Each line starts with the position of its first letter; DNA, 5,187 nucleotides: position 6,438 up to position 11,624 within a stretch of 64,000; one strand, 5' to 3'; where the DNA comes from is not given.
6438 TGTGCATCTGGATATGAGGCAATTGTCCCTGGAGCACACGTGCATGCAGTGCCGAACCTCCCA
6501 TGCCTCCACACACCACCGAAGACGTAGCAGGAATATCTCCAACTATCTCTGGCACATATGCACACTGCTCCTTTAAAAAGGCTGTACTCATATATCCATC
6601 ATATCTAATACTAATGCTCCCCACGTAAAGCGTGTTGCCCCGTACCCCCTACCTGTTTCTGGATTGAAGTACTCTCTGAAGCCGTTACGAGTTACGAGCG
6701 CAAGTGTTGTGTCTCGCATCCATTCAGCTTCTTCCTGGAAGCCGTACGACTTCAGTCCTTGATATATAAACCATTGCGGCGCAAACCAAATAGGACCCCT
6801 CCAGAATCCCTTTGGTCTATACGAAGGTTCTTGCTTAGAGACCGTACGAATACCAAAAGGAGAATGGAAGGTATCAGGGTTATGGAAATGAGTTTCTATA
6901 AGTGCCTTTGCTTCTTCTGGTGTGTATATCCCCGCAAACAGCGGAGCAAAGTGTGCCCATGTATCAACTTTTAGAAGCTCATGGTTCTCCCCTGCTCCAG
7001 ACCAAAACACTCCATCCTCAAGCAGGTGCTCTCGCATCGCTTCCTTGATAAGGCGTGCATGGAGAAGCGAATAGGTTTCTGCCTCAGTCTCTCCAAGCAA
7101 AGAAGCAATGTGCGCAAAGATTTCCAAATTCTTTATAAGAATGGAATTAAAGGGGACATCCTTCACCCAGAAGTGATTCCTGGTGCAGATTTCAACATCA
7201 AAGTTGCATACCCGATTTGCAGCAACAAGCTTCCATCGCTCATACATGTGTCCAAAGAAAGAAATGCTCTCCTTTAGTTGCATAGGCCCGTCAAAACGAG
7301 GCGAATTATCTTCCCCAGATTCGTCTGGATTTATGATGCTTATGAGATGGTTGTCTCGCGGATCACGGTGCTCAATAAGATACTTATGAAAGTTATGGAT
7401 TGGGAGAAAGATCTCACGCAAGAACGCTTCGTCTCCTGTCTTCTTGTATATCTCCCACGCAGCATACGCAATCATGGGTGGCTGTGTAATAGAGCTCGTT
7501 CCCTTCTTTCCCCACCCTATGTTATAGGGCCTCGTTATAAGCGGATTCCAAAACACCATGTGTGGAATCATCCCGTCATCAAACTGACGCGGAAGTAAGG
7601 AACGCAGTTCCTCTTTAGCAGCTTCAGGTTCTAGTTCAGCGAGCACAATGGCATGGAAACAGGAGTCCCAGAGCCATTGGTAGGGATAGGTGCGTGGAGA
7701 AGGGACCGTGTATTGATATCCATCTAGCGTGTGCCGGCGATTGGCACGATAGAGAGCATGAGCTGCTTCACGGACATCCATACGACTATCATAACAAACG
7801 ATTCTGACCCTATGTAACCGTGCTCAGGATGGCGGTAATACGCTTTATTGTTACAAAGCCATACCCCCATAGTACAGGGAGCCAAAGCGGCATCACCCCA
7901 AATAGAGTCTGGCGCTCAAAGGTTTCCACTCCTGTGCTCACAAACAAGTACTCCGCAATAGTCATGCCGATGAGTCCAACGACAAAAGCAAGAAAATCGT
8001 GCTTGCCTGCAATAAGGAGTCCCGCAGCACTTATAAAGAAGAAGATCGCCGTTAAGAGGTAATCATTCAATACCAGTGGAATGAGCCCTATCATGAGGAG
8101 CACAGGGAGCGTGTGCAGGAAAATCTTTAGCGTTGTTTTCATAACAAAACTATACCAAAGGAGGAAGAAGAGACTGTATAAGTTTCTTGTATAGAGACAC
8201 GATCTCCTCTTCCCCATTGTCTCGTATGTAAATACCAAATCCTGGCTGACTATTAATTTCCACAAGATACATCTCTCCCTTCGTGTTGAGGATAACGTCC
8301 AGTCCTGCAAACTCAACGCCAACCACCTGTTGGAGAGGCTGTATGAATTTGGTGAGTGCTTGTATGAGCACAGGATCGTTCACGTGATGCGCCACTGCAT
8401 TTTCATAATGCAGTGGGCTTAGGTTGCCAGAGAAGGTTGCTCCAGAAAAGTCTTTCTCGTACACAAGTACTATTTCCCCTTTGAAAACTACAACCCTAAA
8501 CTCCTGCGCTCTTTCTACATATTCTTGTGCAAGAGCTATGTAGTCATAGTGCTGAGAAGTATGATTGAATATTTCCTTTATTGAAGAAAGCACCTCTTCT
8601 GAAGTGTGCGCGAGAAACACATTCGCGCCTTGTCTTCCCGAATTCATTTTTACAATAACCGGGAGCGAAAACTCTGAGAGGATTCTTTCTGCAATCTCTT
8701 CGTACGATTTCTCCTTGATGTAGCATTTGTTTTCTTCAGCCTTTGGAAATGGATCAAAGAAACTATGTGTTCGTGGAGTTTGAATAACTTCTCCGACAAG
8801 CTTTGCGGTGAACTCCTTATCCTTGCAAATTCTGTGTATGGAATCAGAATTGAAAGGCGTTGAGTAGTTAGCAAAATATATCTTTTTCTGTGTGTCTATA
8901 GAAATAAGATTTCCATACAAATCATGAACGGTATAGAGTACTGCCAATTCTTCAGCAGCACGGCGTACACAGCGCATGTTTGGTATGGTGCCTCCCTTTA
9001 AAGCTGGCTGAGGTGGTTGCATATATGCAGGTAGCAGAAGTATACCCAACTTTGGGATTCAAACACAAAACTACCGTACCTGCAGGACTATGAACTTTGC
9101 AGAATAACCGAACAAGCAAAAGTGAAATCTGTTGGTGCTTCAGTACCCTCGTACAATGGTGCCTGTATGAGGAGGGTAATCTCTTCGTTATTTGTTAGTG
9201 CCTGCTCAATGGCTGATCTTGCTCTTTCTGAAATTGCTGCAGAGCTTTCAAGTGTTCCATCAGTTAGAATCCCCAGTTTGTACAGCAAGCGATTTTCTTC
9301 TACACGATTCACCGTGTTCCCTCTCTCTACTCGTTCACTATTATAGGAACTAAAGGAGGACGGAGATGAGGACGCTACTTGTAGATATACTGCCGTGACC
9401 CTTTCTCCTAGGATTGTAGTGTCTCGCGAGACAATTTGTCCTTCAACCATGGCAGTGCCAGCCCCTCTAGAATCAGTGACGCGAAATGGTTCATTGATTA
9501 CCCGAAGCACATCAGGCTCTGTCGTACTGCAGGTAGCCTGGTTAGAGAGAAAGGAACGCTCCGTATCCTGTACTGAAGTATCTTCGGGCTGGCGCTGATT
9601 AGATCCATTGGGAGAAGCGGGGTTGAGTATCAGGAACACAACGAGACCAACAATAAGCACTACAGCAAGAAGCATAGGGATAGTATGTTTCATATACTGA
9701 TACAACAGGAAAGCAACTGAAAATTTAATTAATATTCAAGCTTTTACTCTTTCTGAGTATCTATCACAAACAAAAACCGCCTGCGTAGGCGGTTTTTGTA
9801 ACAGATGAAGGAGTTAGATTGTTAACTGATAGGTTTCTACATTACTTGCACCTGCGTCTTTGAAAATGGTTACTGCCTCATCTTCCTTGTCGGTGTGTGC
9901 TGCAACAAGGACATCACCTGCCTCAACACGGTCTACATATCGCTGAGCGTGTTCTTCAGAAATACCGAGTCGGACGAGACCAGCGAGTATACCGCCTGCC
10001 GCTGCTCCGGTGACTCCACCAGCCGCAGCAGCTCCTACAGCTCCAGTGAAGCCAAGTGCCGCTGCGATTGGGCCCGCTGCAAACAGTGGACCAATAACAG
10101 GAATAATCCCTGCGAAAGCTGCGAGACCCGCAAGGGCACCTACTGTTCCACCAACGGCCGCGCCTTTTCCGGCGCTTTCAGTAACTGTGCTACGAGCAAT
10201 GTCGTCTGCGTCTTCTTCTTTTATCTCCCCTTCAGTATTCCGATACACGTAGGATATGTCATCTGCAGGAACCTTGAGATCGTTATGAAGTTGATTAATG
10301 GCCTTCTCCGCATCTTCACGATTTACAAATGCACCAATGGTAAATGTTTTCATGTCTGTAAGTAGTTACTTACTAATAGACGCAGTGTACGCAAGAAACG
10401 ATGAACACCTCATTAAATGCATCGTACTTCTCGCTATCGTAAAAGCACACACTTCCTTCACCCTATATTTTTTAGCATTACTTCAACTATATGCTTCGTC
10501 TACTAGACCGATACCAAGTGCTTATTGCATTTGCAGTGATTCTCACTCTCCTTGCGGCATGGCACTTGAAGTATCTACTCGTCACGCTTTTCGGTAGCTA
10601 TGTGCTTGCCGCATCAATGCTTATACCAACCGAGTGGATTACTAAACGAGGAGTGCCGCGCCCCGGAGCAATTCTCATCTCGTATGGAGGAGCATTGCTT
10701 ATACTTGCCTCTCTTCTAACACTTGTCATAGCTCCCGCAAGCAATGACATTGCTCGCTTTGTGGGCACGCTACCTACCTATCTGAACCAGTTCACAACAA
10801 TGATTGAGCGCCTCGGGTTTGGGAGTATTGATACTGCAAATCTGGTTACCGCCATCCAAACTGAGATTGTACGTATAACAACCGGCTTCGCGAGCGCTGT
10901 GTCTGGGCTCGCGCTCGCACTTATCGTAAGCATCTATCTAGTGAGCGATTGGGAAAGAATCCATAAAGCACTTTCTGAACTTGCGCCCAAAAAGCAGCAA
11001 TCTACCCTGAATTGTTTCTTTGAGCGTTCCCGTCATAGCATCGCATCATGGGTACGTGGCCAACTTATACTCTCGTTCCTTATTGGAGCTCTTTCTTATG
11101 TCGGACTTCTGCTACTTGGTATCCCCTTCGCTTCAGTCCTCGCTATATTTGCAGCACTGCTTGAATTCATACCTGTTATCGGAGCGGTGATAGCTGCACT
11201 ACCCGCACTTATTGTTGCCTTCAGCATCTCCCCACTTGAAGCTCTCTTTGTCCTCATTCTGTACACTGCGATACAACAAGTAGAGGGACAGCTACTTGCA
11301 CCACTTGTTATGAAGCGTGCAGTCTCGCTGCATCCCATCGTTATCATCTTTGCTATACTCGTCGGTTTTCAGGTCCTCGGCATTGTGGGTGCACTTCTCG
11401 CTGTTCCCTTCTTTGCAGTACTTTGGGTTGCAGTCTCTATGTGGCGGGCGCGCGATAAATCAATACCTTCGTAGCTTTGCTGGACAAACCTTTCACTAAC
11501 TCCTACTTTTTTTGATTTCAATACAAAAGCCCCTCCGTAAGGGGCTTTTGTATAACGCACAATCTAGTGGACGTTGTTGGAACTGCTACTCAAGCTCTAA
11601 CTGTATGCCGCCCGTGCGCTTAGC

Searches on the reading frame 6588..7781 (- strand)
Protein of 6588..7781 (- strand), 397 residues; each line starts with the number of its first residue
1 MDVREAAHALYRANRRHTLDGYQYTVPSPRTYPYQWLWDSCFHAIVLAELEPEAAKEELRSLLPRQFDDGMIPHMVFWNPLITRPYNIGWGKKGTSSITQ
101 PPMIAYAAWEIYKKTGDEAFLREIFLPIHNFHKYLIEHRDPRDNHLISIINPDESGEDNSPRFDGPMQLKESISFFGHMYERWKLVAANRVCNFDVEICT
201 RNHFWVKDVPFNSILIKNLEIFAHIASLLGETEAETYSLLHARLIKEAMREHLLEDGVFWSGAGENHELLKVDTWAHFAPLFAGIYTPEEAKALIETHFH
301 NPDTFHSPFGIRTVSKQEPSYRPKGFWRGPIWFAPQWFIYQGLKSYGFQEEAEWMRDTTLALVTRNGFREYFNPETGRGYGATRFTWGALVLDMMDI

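Call 48: search_protein_families(library=pfam, proteins=[window:6588-7781:-], max_evalue=0.0001)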
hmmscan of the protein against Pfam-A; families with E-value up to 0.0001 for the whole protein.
window:6588-7781:- (397 aa): 4 families
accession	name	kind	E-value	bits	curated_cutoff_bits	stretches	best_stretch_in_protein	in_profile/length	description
PF22422.2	MGH1-like_GH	-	3.1e-77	261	27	1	32-387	1-355/356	Mannosylglycerate hydrolase MGH1-like glycoside hydrolase domain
PF03200.22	Glyco_hydro_63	-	3.2e-13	49.7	22.4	1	277-395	350-490/492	Glycosyl hydrolase family 63 C-terminal domain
PF01204.24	Trehalase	-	4.6e-12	46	21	1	209-360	307-459/512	Trehalase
PF17389.8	Bac_rhamnosid6H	-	4.4e-06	26.6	24.5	0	59-141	69-140/339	Bacterial alpha-L-rhamnosidase 6 hairpin glycosidase domain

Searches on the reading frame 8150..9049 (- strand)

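Call 48: search_protein_families(library=pfam, proteins=[window:8150-9049:-], max_evalue=0.0001)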
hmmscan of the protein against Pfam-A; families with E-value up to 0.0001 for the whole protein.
window:8150-9049:- (299 aa): 7 families
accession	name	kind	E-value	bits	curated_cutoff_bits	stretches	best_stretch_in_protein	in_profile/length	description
PF08443.16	RimK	-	8.5e-15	55.3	21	1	117-278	31-176/188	RimK-like ATP-grasp domain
PF07478.18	Dala_Dala_lig_C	-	1.8e-07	31.3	24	1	114-272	22-179/204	D-ala D-ala ligase C-terminus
PF02955.21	GSH-S_ATP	-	6.1e-07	29.5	23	1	130-266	33-160/175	Prokaryotic glutathione synthetase, ATP-grasp domain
PF14397.11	ATPgrasp_ST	-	6.2e-07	29.3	31.4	0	235-275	221-262/278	Sugar-transfer associated ATP-grasp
PF18299.6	R2K_2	-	6e-06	26.6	26.2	1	150-274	34-137/147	ATP-grasp domain, R2K clade family 2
PF14398.11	ATPgrasp_YheCD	-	7.3e-06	25.9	26.8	0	249-292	207-250/255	YheC/D like ATP-grasp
PF02655.19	ATP-grasp_3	-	1.2e-05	25.9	23.2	1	77-268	3-156/160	ATP-grasp domain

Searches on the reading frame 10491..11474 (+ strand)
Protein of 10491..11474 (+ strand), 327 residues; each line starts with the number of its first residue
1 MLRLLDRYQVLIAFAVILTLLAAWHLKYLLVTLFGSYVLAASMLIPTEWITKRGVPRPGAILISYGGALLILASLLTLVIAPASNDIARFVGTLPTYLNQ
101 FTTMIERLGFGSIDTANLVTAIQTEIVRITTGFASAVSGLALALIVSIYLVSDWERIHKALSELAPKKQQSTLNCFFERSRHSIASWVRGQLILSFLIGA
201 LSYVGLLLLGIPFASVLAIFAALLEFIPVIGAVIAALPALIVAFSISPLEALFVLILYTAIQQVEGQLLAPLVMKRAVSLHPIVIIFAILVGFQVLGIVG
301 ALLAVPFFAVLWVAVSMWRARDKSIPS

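Call 48: search_protein_families(library=pfam, proteins=[window:10491-11474:+], max_evalue=0.0001)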
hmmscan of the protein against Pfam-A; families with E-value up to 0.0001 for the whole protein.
window:10491-11474:+ (327 aa): 1 family
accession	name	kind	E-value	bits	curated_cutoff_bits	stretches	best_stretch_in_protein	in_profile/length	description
PF01594.21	AI-2E_transport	-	1.3e-54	186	34.3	1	11-318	2-326/327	AI-2E family transporter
